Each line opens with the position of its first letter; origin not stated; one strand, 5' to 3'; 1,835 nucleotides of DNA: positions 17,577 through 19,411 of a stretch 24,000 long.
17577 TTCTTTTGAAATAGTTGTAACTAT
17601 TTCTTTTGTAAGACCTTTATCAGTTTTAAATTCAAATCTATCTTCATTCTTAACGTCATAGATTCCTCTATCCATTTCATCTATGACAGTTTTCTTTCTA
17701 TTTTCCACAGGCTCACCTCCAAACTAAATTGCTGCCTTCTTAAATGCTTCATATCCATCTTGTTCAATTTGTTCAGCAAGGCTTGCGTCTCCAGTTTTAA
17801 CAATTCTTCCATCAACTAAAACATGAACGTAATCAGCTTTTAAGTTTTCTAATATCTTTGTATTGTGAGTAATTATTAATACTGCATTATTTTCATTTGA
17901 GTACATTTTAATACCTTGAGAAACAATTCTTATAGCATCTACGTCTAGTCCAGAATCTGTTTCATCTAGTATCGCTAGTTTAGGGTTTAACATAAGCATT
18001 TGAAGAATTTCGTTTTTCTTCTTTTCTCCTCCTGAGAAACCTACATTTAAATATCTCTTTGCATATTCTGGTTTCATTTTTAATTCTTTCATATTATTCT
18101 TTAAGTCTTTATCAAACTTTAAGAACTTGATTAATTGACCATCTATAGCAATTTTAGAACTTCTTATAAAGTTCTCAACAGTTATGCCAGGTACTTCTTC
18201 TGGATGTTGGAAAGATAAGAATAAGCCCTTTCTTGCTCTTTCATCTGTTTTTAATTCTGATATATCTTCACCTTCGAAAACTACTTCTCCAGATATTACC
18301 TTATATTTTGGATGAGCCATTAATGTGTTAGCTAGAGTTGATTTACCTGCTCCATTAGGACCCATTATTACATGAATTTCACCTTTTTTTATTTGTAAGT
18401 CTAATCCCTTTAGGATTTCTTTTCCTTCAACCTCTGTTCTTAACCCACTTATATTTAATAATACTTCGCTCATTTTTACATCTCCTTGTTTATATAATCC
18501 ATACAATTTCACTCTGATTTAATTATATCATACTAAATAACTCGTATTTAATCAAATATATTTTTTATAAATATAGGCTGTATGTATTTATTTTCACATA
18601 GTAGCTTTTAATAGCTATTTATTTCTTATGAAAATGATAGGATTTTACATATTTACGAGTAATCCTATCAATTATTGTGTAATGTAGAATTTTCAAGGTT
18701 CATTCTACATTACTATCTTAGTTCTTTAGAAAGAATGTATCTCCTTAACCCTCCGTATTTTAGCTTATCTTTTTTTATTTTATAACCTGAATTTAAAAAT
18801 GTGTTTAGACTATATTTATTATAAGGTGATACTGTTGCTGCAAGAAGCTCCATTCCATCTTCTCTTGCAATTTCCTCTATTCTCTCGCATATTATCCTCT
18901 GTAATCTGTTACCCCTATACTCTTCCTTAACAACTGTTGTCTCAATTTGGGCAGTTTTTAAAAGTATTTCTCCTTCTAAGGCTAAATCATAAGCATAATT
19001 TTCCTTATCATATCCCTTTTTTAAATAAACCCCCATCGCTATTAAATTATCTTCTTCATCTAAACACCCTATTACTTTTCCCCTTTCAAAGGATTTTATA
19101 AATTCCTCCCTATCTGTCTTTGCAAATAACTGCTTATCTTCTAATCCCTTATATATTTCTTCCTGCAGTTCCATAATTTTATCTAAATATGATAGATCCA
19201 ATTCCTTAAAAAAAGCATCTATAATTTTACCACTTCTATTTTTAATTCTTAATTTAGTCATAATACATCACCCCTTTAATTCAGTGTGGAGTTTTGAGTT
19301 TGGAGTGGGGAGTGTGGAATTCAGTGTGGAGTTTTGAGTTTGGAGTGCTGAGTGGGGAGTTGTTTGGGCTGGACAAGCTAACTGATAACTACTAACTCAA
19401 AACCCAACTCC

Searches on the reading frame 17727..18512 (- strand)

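Call 10: search_protein_families(library=pfam, proteins=[window:17727-18512:-])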
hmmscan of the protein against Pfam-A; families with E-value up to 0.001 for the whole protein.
window:17727-18512:- (262 aa): 11 families
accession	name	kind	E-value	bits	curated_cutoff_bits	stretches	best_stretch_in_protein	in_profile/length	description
PF00005.33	ABC_tran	-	6.8e-27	95.2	25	1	34-185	1-135/137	ABC transporter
PF02463.25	SMC_N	-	2.7e-08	33.9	40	1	45-225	25-206/220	RecF/RecN/SMC N terminal domain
PF13304.12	AAA_21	-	1.4e-06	29.1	27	0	169-221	249-303/304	AAA domain, putative AbiEii toxin, Type IV TA system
PF20720.3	nSTAND3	-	1.8e-05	24.9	27.2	0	42-87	15-57/155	Novel STAND NTPase 3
PF03193.22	RsgA_GTPase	-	6.3e-05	23.3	30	1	26-72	89-134/174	RsgA GTPase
PF13521.12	AAA_28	-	0.00014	22.6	27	1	48-77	3-31/164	AAA domain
PF13671.12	AAA_33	-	0.00024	21.9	27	1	47-80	2-35/143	AAA domain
PF13514.12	AAA_27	-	0.00047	20.2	22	1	37-64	19-46/206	AAA domain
PF13207.12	AAA_17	-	0.00056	20.6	27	0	50-91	1-44/136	AAA domain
PF13166.12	AAA_13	-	0.00075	18.7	36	0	45-66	17-38/713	AAA domain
PF13555.12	AAA_29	-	0.00099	19.3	27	0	38-62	16-40/61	P-loop containing region of AAA domain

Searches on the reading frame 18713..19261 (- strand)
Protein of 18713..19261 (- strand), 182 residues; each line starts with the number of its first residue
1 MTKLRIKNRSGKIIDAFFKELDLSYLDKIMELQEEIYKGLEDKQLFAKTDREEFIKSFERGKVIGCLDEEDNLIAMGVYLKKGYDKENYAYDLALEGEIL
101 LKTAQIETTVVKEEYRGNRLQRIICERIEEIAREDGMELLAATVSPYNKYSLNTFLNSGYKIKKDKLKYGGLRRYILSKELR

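Call 10: search_protein_families(library=pfam, proteins=[window:18716-19261:-])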
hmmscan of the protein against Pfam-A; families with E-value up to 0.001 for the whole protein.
window:18716-19261:- (182 aa): 2 families
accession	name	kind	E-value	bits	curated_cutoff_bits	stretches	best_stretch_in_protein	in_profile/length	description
PF00583.31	Acetyltransf_1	-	3.9e-07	30.8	20.7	1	28-159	3-115/116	Acetyltransferase (GNAT) family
PF13527.13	Acetyltransf_9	-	1.2e-05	25.7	25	1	20-145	4-114/127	Acetyltransferase (GNAT) domain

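Call 20: find_encoding_contigs(protein=window:18713-19261:-, flank=3000, max_places=10)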
Protein window:18713-19261:- (182 aa): 15 contigs read that carry it; 10 places shown.
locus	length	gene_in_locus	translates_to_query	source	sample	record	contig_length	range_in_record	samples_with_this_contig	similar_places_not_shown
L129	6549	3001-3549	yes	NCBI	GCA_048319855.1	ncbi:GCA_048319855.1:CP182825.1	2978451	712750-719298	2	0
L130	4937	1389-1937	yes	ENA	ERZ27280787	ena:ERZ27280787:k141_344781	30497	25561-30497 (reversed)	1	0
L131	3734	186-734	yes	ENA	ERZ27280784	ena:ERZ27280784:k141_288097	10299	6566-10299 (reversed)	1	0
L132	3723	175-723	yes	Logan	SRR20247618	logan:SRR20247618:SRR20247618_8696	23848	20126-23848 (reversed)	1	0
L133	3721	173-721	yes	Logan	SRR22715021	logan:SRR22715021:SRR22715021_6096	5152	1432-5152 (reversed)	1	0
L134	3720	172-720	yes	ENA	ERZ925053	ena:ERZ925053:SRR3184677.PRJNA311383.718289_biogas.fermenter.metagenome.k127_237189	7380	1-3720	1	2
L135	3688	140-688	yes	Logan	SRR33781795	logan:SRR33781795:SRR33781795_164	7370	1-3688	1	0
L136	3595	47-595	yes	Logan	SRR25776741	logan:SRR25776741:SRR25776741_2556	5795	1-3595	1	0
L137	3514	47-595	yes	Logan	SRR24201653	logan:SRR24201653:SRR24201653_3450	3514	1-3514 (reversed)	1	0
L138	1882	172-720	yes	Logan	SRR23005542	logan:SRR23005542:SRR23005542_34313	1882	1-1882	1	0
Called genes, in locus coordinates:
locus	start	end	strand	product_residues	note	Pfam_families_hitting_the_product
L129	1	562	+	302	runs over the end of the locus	PF01408:GFO_IDH_MocA, PF21378:YceM-like_C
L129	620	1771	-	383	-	PF01594:AI-2E_transport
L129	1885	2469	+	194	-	PF00293:NUDIX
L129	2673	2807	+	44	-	-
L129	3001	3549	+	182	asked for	PF13527:Acetyltransf_9 (faint), PF00583:Acetyltransf_1 (weak)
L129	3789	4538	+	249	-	PF00005:ABC_tran, PF02463:SMC_N (weak), PF20720:nSTAND3 (faint), PF13304:AAA_21 (faint)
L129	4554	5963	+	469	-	PF19295:SufBD_N, PF01458:SUFBD_core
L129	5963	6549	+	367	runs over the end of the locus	PF01458:SUFBD_core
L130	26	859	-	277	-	PF13276:HTH_21, PF00665:rve, PF13683:rve_3, PF13333:rve_2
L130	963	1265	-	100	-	PF01527:HTH_Tnp_1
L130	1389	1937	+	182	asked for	PF13527:Acetyltransf_9 (faint), PF00583:Acetyltransf_1 (weak)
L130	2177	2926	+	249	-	PF00005:ABC_tran, PF02463:SMC_N (weak), PF20720:nSTAND3 (faint), PF13304:AAA_21 (faint)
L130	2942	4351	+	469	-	PF19295:SufBD_N, PF01458:SUFBD_core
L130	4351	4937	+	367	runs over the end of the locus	PF01458:SUFBD_core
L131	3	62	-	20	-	?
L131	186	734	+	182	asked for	PF13527:Acetyltransf_9 (faint), PF00583:Acetyltransf_1 (weak)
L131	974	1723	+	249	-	PF00005:ABC_tran, PF02463:SMC_N (weak), PF20720:nSTAND3 (faint), PF13304:AAA_21 (faint)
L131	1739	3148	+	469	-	PF19295:SufBD_N, PF01458:SUFBD_core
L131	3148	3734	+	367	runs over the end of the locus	PF01458:SUFBD_core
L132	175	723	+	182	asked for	PF13527:Acetyltransf_9 (faint), PF00583:Acetyltransf_1 (weak)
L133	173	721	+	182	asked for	PF13527:Acetyltransf_9 (faint), PF00583:Acetyltransf_1 (weak)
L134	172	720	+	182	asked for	PF13527:Acetyltransf_9 (faint), PF00583:Acetyltransf_1 (weak)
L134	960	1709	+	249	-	PF00005:ABC_tran, PF02463:SMC_N (weak), PF20720:nSTAND3 (faint), PF13304:AAA_21 (faint)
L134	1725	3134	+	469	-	PF19295:SufBD_N, PF01458:SUFBD_core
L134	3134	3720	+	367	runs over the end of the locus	PF01458:SUFBD_core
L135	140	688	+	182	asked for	PF13527:Acetyltransf_9 (faint), PF00583:Acetyltransf_1 (weak)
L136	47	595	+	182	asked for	PF13527:Acetyltransf_9 (faint), PF00583:Acetyltransf_1 (weak)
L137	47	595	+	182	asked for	PF13527:Acetyltransf_9 (faint), PF00583:Acetyltransf_1 (weak)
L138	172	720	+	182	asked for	PF13527:Acetyltransf_9 (faint), PF00583:Acetyltransf_1 (weak)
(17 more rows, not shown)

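Call 34: find_homologous_proteins(query=window:18713-19261:-, max_evalue=1e-10)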
Query window:18713-19261:- (182 aa): 295 proteins with E <= 1e-10 among 398 candidates; the best 120 are listed.
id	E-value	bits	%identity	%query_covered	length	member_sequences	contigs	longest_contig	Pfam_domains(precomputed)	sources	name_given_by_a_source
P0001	7.7e-108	376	98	100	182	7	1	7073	PF00583.32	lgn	-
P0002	7.2e-87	308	79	99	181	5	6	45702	PF13527.14,PF00583.32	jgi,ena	-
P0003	3.0e-69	250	65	98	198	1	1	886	PF00583.32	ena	-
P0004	3.3e-69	250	66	98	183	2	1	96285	PF13673.14,PF13527.14,PF00583.32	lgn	-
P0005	1.8e-68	248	63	98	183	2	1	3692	PF13673.14,PF13527.14,PF00583.32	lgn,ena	-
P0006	2.0e-68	248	64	98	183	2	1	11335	PF13420.14,PF13527.14,PF00583.32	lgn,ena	-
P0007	2.1e-68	248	66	98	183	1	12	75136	PF13673.14,PF13527.14,PF00583.32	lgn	-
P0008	2.3e-68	247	61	98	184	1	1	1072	PF00583.32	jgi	jgi:ribosomal protein S18 acetylase RimI-like enzyme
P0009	2.5e-68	247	65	98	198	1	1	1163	PF13673.14,PF00583.32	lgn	-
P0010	3.7e-68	247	65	98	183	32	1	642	PF00583.32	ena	-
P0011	8.2e-68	246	65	98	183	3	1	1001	PF13673.14,PF13527.14,PF00583.32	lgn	-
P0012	9.7e-68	245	65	98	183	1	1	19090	PF13673.14,PF13527.14,PF00583.32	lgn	-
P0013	1.4e-67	245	65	98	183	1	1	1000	PF13673.14,PF13527.14,PF00583.32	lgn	-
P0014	1.5e-67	245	65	98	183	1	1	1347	PF13673.14,PF13527.14,PF00583.32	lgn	-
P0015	4.1e-67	243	63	98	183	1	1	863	PF13527.14,PF00583.32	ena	-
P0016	5.9e-67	243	61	98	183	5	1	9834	PF00583.32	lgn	-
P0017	6.3e-67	243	62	98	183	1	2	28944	PF13673.14,PF00583.32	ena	-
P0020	1.1e-66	242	63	98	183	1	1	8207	PF00583.32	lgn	-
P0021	1.4e-66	242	64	98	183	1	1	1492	PF13527.14,PF00583.32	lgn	-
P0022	1.5e-66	241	63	98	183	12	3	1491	PF13673.14,PF00583.32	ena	-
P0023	1.5e-66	241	64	98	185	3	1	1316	PF00583.32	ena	-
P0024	1.7e-66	241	63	98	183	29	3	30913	PF13673.14,PF00583.32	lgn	-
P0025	2.4e-66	241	63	98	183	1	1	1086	PF00583.32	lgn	-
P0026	2.6e-66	241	63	98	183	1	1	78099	PF00583.32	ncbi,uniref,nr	ncbi:GNAT family N-acetyltransferase [Clostridium sp. AL.422]|uniref:GNAT family N-acetyltransferase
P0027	3.6e-66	240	64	98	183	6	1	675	PF13673.14,PF13527.14,PF00583.32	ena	-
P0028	4.9e-66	240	63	98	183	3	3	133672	PF13527.14,PF00583.32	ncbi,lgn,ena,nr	ncbi:MAG: GNAT family N-acetyltransferase [Clostridium sartagoforme]|nr:GNAT family N-acetyltransfer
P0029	8.0e-66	239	63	98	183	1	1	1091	PF00583.32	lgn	-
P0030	8.2e-66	239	62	98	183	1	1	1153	PF13673.14,PF00583.32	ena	-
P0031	1.4e-65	238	63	98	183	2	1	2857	PF00583.32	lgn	-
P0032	1.7e-65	238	63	98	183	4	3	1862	PF00583.32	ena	-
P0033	2.0e-65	238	62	98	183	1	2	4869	PF00583.32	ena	-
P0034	2.3e-65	238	58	98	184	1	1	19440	PF00583.32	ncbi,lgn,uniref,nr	ncbi:GNAT family N-acetyltransferase [Clostridium tarantellae]|uniref:GNAT family N-acetyltransferas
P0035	3.5e-65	237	58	98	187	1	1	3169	PF00583.32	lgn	-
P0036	3.9e-65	237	63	98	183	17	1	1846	PF00583.32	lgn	-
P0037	3.9e-65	237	63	98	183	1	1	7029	PF00583.32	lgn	-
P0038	6.3e-65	236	62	98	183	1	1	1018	PF00583.32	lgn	-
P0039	7.4e-65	236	63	98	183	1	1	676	PF00583.32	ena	-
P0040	7.7e-65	236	63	98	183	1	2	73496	PF00583.32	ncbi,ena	ncbi:GNAT family N-acetyltransferase [Clostridioides difficile]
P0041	7.9e-65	236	62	98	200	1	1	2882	PF00583.32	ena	-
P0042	8.8e-65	236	62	98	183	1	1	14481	PF00583.32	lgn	-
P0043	1.0e-64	236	61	98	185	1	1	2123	PF00583.32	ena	-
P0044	1.2e-64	235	61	98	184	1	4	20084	PF00583.32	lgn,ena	-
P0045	1.4e-64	235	60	98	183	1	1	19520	PF00583.32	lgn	-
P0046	1.7e-64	235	62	98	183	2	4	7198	PF00583.32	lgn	-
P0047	2.6e-64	234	59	98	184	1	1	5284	PF00583.32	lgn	-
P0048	2.7e-64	234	63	98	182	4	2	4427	PF00583.32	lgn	-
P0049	2.8e-64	234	61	98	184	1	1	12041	PF00583.32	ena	-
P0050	3.6e-64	234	63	98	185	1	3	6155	PF00583.32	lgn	-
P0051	4.8e-64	233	63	98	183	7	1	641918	PF00583.32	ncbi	ncbi:hypothetical protein UT300007_08010 [Clostridium sp. CTA-7]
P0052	6.4e-64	233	61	98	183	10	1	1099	PF00583.32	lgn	-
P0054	6.9e-64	233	61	98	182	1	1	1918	PF00583.32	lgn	-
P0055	8.4e-64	233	59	98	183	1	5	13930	PF13527.14,PF00583.32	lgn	-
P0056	1.0e-63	232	61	99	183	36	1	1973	PF00583.32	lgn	-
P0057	1.3e-63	232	62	97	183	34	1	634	PF00583.32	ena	-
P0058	1.9e-63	231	60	99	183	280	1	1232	PF00583.32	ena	-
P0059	4.4e-63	230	60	98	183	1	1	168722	PF13673.14,PF00583.32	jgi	jgi:GNAT superfamily N-acetyltransferase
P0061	5.5e-63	230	61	98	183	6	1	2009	PF00583.32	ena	-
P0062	8.3e-63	229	60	98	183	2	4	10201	PF13673.14,PF00583.32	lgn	-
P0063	9.6e-63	229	62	98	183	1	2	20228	PF00583.32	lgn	-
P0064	1.9e-62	228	61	98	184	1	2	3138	PF00583.32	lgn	-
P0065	2.6e-62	228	60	98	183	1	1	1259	PF00583.32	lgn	-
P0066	2.7e-62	228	61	98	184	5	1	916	PF00583.32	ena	-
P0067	3.4e-62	227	60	99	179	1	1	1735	PF00583.32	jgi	-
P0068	3.7e-62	227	61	98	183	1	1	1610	PF00583.32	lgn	-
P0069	5.8e-62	227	57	98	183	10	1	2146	PF00583.32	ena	-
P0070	5.8e-62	227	62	97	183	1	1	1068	PF00583.32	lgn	-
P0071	6.2e-62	226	59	98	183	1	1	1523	PF00583.32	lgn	-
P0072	6.5e-62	226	60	99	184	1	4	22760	PF00583.32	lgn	-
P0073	7.6e-62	226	61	97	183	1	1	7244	PF00583.32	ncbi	-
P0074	8.2e-62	226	62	97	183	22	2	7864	PF00583.32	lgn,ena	-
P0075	1.1e-61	226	60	97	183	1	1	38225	PF00583.32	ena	-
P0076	1.2e-61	226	60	98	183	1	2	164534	PF00583.32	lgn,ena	-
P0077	1.3e-61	225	58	97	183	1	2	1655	PF00583.32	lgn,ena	-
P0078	1.3e-61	225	60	98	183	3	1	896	PF00583.32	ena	-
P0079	1.5e-61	225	60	98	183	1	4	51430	PF13673.14,PF00583.32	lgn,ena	-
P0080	1.5e-61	225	60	98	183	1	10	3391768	PF00583.32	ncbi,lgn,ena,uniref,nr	ncbi:GNAT family N-acetyltransferase [Clostridium sp.]|uniref:GNAT family N-acetyltransferase n=1 Ta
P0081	1.5e-61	225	60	99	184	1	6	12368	PF00583.32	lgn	-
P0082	1.7e-61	225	60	97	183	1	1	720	PF00583.32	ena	-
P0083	1.9e-61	225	59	99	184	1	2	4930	PF00583.32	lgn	-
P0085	2.2e-61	225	61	98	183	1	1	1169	PF00583.32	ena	-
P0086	3.9e-61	224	60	98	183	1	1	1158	PF00583.32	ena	-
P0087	4.0e-61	224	61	98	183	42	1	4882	PF00583.32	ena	-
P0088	6.1e-61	223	60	98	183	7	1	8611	PF13673.14,PF13527.14,PF00583.32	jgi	-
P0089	6.4e-61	223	64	90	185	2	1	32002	PF00583.32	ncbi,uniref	ncbi:GNAT family N-acetyltransferase [Clostridium sp.]|uniref:GNAT family N-acetyltransferase n=1 Ta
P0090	6.5e-61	223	60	98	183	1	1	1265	PF00583.32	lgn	-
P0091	6.9e-61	223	60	97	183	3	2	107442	PF00583.32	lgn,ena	-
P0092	7.6e-61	223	58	98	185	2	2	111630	PF00583.32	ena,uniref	uniref:GNAT family N-acetyltransferase n=1 Tax=Clostridium tertium TaxID=1559 RepID=UPI003BAC8547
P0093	8.3e-61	223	57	99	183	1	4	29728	PF13527.14,PF00583.32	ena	-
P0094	8.6e-61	223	61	98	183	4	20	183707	PF00583.32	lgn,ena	-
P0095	1.1e-60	222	59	98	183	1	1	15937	PF00583.32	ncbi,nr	ncbi:MAG: GNAT family N-acetyltransferase [Clostridium sp.]|nr:GNAT family N-acetyltransferase [Clos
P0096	1.1e-60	222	59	97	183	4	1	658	PF00583.32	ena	-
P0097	1.1e-60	222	59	98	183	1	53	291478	PF00583.32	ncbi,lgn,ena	-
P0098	1.2e-60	222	60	97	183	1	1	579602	PF00583.32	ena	-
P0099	1.7e-60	222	60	97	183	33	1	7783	PF00583.32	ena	-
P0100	1.8e-60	222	60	97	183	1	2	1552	PF00583.32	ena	-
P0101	2.1e-60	222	60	97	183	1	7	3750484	PF00583.32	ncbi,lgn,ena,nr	ncbi:MAG: GNAT family N-acetyltransferase [Clostridium celatum]|nr:GNAT family N-acetyltransferase [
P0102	3.2e-60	221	59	98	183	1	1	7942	PF00583.32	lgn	-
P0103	3.2e-60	221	60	98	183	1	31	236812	PF00583.32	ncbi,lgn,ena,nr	ncbi:MAG: GNAT family N-acetyltransferase [Clostridium celatum]|nr:GNAT family N-acetyltransferase [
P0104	3.2e-60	221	59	98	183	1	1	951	PF00583.32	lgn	-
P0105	4.3e-60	220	58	98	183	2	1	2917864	-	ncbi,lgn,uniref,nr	ncbi:N-acetyltransferase GCN5 [Clostridium bornimense]|uniref:N-acetyltransferase GCN5 n=1 Tax=Clost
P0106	4.5e-60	220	59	98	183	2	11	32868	PF00583.32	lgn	-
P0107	5.2e-60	220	59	98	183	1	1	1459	PF00583.32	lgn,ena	-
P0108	5.2e-60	220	59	98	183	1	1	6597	PF00583.32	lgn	-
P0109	5.3e-60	220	59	98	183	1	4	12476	PF00583.32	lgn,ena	-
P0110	5.5e-60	220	59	98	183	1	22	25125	PF00583.32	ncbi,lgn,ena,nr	ncbi:MAG: GNAT family N-acetyltransferase [Turicibacter sp.]|nr:GNAT family N-acetyltransferase [Tur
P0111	5.6e-60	220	60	97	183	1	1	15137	PF00583.32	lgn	-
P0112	5.6e-60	220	59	98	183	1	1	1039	PF00583.32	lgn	-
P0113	5.7e-60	220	59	98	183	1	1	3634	PF00583.32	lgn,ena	-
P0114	6.2e-60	220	56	98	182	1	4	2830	PF00583.32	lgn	-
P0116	7.2e-60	220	59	98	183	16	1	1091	PF00583.32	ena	-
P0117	8.3e-60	220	60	97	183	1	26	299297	PF00583.32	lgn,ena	-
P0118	8.6e-60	220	60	97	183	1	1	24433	PF00583.32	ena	-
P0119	9.6e-60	219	60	97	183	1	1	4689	PF00583.32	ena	-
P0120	1.2e-59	219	59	98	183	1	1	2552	PF00583.32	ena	-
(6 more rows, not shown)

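Call 35: find_encoding_contigs(protein=P0002, flank=3000, max_places=4)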
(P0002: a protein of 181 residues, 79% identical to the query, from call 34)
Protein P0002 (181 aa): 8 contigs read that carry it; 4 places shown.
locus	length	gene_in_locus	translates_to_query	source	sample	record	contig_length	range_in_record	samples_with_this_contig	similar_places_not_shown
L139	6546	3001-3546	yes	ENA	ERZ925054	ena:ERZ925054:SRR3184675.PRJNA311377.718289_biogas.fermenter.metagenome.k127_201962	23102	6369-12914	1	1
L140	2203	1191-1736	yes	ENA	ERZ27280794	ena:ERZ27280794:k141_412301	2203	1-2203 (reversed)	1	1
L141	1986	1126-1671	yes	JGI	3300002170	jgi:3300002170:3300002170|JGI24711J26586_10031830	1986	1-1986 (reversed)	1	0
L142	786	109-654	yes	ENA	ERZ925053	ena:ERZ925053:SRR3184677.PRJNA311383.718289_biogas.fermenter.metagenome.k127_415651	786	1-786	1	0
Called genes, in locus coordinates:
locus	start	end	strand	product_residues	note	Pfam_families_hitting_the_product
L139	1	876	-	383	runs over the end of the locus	PF01594:AI-2E_transport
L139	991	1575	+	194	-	PF00293:NUDIX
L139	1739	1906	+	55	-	-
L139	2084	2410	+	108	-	PF12146:Hydrolase_4, PF00561:Abhydrolase_1 (weak)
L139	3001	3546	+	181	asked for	PF13527:Acetyltransf_9 (weak), PF00583:Acetyltransf_1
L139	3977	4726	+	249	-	PF00005:ABC_tran, PF02463:SMC_N (weak), PF20720:nSTAND3 (faint), PF13304:AAA_21 (faint)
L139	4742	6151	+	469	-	PF19295:SufBD_N, PF01458:SUFBD_core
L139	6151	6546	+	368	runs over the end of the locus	PF01458:SUFBD_core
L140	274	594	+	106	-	PF12146:Hydrolase_4, PF00561:Abhydrolase_1 (weak)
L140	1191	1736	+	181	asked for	PF13527:Acetyltransf_9 (weak), PF00583:Acetyltransf_1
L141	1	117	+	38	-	?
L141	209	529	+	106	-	PF12146:Hydrolase_4, PF00561:Abhydrolase_1 (weak)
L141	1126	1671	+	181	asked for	PF13527:Acetyltransf_9 (weak), PF00583:Acetyltransf_1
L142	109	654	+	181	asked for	PF13527:Acetyltransf_9 (weak), PF00583:Acetyltransf_1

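Call 36: find_encoding_contigs(protein=P0001, flank=3000, max_places=3)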
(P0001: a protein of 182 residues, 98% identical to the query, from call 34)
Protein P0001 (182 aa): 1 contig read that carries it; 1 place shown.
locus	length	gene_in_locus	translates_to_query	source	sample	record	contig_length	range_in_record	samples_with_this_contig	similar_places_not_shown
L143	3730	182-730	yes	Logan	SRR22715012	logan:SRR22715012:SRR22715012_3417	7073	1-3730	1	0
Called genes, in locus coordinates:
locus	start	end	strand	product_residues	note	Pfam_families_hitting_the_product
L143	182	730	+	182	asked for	PF00583:Acetyltransf_1 (weak)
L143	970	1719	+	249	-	PF00005:ABC_tran, PF02463:SMC_N (weak), PF20720:nSTAND3 (faint), PF13304:AAA_21 (faint)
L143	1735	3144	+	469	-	PF19295:SufBD_N, PF01458:SUFBD_core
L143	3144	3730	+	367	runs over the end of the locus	PF01458:SUFBD_core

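Call 37: find_encoding_contigs(protein=P0004, flank=3000, max_places=2)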
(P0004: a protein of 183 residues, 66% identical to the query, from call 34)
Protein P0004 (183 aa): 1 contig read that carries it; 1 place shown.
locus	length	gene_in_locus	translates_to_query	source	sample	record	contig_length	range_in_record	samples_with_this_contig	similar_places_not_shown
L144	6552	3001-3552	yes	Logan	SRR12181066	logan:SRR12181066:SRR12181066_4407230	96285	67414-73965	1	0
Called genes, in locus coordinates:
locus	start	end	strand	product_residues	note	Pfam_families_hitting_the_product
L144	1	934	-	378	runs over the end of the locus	PF01594:AI-2E_transport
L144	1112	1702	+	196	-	PF00293:NUDIX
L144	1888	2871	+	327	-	PF00561:Abhydrolase_1, PF12146:Hydrolase_4, PF12697:Abhydrolase_6 (weak)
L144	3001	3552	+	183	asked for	PF13527:Acetyltransf_9 (weak), PF13673:Acetyltransf_10 (faint), PF00583:Acetyltransf_1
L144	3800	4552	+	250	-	PF03193:RsgA_GTPase (faint), PF00005:ABC_tran, PF02463:SMC_N (weak), PF13304:AAA_21 (faint)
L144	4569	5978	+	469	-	PF19295:SufBD_N, PF01458:SUFBD_core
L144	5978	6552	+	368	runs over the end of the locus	PF01458:SUFBD_core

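Call 38: find_encoding_contigs(protein=P0105, flank=3000, max_places=2)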
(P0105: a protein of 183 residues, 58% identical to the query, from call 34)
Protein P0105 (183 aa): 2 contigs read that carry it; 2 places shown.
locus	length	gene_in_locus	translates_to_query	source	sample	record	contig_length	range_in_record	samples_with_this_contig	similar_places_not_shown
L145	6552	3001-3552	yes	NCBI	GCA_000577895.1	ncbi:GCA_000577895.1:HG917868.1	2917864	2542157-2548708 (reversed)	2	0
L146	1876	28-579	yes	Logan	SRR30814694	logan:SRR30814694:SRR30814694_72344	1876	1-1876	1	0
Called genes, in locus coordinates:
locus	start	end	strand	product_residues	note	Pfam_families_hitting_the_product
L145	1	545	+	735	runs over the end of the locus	PF00403:HMA, PF00122:E1-E2_ATPase, PF00702:Hydrolase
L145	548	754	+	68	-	PF00403:HMA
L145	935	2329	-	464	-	PF00890:FAD_binding_2 (faint), PF01134:GIDA (faint), PF01266:DAO (faint), PF01946:Thi4 (faint), PF03486:HI0933_like (faint), PF07992:Pyr_redox_2 (faint), PF21688:FAD-depend_C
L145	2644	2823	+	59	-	PF08279:HTH_11 (weak), PF21100:WHD_MCM (weak)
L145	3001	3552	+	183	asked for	-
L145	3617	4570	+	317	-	PF00389:2-Hacid_dh, PF02826:2-Hacid_dh_C, PF01262:AlaDh_PNT_C (weak), PF03446:NAD_binding_2 (weak)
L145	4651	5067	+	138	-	PF01957:NfeD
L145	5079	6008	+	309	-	PF01145:Band_7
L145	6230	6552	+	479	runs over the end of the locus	PF00690:Cation_ATPase_N, PF00122:E1-E2_ATPase, PF13246:Cation_ATPase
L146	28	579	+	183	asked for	-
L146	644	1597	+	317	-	PF00389:2-Hacid_dh, PF02826:2-Hacid_dh_C, PF01262:AlaDh_PNT_C (weak), PF03446:NAD_binding_2 (weak)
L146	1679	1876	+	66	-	?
